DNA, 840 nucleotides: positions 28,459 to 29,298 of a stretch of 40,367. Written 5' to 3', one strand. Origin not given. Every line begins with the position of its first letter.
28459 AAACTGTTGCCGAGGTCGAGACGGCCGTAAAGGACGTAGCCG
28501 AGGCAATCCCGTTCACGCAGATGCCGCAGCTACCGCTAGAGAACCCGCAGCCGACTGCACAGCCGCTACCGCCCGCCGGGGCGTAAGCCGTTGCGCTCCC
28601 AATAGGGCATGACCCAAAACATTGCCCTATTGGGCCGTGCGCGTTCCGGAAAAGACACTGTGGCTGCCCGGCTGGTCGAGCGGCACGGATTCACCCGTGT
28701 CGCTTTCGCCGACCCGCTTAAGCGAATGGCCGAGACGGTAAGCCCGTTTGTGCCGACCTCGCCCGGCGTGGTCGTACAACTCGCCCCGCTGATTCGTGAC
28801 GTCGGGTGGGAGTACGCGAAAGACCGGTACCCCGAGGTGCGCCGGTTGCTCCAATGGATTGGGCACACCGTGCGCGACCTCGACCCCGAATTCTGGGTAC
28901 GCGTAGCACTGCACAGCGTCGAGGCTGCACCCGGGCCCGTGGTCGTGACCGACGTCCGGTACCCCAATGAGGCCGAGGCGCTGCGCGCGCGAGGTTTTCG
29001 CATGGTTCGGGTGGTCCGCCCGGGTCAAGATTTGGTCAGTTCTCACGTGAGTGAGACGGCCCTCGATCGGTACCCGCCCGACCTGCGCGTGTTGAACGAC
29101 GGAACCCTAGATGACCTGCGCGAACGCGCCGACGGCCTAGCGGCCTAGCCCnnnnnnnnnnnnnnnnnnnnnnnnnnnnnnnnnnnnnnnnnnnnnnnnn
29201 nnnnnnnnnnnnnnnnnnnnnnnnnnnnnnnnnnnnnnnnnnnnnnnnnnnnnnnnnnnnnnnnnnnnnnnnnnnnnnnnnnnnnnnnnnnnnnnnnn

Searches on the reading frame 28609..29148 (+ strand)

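Call 26: search_protein_families(library=pfam, proteins=[window:28609-29148:+], max_evalue=0.01)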
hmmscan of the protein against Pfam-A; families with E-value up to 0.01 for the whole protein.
window:28609-29148:+ (179 aa): 3 families
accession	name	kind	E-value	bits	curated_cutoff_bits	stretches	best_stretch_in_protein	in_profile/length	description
PF21448.3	DNMK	-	1.2e-21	77.8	27.1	2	76-172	129-231/232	Deoxynucleotide monophosphate kinase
PF04275.20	P-mevalo_kinase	-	5.2e-05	23.6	33.8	0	77-126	59-109/114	Phosphomevalonate kinase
PF13238.12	AAA_18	-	0.0043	17.9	29.4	0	5-130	1-94/128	AAA domain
